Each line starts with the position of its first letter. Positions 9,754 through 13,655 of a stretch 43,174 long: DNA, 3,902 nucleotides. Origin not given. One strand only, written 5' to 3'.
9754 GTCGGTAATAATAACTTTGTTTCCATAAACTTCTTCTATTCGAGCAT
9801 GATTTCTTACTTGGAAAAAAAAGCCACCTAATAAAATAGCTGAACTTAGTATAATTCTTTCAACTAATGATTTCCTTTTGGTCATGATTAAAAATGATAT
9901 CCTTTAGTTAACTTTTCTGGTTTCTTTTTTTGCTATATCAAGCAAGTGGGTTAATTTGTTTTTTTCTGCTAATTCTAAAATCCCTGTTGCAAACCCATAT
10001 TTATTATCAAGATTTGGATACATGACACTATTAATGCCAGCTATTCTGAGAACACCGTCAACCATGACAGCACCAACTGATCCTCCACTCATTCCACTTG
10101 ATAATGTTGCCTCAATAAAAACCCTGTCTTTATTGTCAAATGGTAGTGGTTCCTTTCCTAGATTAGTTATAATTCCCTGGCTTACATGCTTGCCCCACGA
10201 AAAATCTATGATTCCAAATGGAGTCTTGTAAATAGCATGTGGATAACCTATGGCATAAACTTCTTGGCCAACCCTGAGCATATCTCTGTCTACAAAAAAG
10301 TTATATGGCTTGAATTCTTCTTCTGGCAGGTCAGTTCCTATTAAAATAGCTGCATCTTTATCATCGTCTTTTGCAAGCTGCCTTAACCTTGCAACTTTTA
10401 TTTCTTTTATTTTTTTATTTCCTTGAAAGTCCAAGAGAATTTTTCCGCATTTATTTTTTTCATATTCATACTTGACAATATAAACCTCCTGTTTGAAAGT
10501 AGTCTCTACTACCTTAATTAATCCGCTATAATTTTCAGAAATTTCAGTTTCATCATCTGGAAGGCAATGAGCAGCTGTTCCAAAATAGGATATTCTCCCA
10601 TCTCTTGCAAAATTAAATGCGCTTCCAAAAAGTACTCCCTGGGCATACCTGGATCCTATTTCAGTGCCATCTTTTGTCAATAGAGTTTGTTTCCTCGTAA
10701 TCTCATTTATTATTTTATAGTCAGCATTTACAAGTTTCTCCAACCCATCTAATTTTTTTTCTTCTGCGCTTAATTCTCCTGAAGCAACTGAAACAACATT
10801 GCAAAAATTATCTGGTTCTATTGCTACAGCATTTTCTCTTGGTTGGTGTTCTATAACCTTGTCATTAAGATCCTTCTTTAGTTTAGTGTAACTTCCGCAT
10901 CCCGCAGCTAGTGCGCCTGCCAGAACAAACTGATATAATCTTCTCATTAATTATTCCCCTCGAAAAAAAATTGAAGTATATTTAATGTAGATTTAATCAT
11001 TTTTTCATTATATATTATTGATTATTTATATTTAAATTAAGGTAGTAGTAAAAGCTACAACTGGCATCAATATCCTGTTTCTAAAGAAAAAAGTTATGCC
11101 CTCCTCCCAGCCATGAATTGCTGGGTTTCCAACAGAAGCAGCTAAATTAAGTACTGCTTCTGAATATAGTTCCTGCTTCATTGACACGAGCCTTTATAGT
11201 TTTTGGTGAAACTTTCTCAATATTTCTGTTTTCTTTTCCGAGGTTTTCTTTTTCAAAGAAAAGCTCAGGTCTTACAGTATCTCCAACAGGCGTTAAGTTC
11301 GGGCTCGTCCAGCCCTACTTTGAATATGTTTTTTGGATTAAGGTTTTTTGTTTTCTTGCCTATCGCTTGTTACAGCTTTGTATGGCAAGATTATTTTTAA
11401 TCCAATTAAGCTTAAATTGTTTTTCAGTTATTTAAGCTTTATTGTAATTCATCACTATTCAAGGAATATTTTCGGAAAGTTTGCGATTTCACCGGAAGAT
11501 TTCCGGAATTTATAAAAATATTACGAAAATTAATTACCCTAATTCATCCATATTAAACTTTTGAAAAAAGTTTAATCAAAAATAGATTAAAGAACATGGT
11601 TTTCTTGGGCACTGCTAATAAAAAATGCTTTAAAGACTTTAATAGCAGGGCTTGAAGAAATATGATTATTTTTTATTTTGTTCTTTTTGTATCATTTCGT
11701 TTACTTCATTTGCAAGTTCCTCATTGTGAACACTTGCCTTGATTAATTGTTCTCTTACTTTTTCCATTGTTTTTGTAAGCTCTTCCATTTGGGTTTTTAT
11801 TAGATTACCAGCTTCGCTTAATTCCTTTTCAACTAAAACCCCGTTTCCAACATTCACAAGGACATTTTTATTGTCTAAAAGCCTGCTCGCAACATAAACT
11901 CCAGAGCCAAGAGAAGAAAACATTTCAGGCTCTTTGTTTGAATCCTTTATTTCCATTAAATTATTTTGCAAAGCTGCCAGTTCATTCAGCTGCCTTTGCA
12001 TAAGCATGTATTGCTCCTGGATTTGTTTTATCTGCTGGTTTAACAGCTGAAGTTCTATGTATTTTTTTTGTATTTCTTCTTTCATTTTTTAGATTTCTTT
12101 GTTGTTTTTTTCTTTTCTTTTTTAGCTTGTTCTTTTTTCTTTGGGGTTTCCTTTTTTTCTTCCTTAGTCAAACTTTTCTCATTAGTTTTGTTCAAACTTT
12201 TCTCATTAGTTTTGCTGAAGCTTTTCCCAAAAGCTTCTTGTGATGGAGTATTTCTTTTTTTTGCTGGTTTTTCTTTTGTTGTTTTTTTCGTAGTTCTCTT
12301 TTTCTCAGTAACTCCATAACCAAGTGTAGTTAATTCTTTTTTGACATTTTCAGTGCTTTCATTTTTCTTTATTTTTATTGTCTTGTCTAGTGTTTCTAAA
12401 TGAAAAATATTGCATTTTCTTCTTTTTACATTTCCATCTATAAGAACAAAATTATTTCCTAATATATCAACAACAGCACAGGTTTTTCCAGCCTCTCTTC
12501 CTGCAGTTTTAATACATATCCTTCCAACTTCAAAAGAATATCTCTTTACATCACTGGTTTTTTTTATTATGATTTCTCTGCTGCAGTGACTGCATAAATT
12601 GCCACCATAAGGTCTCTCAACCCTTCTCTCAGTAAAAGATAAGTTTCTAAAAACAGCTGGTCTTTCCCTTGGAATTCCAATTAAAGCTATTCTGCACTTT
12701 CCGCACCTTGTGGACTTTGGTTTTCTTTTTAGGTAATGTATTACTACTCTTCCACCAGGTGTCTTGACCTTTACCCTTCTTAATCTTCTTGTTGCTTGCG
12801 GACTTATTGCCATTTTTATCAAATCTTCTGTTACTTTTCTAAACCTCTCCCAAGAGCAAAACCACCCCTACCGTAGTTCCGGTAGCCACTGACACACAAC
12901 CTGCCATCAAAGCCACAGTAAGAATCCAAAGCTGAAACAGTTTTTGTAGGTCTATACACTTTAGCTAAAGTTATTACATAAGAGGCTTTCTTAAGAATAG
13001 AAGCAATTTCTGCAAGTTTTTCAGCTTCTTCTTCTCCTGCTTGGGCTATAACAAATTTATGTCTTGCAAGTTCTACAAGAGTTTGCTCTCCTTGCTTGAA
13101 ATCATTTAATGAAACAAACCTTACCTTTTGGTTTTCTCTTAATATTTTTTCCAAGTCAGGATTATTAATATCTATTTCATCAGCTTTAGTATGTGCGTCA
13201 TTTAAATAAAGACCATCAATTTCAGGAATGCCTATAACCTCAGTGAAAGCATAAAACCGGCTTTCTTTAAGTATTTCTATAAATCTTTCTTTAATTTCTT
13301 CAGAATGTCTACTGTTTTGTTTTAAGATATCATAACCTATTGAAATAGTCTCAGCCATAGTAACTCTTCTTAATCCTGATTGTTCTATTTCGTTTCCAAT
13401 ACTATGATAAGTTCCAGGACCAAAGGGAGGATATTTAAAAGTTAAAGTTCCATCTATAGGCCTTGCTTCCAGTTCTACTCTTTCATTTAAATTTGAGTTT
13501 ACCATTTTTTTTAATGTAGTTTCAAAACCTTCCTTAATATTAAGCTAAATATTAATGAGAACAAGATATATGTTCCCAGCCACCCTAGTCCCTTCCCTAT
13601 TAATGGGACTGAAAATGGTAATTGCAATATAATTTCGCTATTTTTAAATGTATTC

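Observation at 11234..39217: Palindrome-cored repeat family at 9 or more loci, marking gene ends and translated as ribosomal-protein C-terminal tails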

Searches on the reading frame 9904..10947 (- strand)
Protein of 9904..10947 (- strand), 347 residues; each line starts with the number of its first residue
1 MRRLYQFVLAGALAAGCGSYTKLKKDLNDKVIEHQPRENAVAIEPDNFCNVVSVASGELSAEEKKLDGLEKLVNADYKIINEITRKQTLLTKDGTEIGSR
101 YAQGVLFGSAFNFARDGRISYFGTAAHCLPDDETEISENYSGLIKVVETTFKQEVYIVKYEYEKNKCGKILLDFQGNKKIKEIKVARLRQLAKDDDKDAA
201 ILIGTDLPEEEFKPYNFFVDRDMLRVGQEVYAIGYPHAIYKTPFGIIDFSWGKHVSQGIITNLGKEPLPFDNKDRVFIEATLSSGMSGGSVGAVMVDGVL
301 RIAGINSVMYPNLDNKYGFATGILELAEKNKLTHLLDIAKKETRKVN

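Call 10: search_protein_families(library=pfam, proteins=[window:9904-10947:-])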
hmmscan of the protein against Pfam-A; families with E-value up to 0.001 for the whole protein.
window:9904-10947:- (347 aa): 1 family
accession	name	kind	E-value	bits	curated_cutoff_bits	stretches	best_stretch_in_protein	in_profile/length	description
PF13365.12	Trypsin_2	-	1.6e-09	39.1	27.6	1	108-291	1-134/144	Trypsin-like peptidase domain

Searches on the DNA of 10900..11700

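Call 47: search_rna_families(source=window, start=10900, end=11700, threshold=evalue, max_evalue=1, show_alignments=2)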
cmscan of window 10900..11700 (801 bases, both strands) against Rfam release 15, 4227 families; matches with E-value up to 1: 2.
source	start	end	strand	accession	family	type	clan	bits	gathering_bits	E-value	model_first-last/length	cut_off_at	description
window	11083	11160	-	RF00062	HgcC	Gene;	-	20.7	50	0.02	1-130/130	no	HgcC family RNA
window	11545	11599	-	RF00228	IRES_HepA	Cis-reg; IRES;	-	11.2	55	0.84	1-572/572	no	Hepatitis A virus internal ribosome entry site (IRES)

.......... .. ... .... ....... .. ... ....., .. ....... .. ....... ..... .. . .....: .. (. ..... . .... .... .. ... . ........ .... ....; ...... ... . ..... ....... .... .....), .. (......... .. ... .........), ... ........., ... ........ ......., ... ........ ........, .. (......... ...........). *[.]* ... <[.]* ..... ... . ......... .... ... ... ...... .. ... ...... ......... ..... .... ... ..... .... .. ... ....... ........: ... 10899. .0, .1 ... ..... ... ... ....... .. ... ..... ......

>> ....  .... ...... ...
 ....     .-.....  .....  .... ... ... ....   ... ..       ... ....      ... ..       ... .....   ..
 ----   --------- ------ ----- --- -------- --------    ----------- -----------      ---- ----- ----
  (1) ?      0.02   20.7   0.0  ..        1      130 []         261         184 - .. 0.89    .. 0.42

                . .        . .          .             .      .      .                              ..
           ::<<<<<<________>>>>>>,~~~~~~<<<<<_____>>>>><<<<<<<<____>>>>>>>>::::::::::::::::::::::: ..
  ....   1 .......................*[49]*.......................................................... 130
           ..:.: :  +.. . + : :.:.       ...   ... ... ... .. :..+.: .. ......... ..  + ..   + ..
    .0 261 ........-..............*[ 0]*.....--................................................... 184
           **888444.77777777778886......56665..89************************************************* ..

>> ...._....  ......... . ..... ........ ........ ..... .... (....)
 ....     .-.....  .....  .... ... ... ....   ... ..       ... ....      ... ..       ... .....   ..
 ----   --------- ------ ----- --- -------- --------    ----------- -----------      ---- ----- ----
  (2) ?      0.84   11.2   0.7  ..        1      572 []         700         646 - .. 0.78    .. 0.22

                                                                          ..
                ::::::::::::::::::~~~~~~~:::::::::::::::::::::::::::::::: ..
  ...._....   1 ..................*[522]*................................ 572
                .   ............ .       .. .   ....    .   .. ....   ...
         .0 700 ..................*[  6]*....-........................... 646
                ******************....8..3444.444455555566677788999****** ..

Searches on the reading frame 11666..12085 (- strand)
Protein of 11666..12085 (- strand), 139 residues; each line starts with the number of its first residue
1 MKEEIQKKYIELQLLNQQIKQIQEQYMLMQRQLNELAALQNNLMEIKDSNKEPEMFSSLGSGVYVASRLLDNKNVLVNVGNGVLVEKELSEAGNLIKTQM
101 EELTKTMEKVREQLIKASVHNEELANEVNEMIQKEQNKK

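Call 10: search_protein_families(library=pfam, proteins=[window:11666-12085:-])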
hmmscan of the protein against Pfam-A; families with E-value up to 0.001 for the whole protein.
window:11666-12085:- (139 aa): 1 family
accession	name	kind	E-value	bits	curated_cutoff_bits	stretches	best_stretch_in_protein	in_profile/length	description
PF02996.22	Prefoldin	-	1.5e-18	67.3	23.2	1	15-132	1-118/120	Prefoldin subunit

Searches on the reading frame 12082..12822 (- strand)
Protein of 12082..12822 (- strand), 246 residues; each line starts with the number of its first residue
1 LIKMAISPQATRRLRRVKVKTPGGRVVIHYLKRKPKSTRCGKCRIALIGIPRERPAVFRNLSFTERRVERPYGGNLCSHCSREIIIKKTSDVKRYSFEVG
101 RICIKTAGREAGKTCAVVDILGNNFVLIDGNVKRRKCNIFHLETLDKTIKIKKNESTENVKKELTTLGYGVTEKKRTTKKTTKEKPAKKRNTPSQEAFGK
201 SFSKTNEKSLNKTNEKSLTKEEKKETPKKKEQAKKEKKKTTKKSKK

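Call 10: search_protein_families(library=pfam, proteins=[window:12082-12822:-])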
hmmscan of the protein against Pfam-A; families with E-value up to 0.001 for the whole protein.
window:12082-12822:- (246 aa): 2 families
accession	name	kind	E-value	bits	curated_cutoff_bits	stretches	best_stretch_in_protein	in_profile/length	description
PF01199.23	Ribosomal_L34e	-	4.6e-25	88.1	27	1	10-88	14-92/94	Ribosomal protein L34e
PF00467.35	KOW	-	9e-05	22.6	22.3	1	99-129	1-32/32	KOW motif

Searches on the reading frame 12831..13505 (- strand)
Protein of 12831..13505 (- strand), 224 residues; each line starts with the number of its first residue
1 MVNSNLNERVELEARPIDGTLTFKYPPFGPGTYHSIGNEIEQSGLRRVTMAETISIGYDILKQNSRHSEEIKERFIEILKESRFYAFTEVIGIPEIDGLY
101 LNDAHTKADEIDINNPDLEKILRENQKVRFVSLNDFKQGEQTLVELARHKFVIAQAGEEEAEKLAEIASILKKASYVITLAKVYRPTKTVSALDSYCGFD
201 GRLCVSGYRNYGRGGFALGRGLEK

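Call 19: search_protein_families(library=pfam, proteins=[window:12831-13505:-], max_evalue=0.01)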
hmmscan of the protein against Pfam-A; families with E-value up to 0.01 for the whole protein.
window:12831-13505:- (224 aa): 0 families

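Call 49: search_protein_families(library=ncbifam, proteins=[window:12831-13505:-], max_evalue=0.1)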
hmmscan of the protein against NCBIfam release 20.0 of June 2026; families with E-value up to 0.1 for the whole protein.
window:12831-13505:- (224 aa): 1 family
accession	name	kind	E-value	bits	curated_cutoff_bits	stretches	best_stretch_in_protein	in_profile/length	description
NF002949.0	PRK03606.1-2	equivalog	0.032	14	230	1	75-172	5-112/167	ureidoglycolate lyase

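Call 50: search_protein_families(library=phrogs, proteins=[window:12831-13505:-], max_evalue=0.1)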
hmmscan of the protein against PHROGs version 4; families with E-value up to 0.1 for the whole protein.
window:12831-13505:- (224 aa): 1 family
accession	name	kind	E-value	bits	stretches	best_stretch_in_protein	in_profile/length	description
phrog_24897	-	unknown function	0.094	14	0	124-163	7-46/60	-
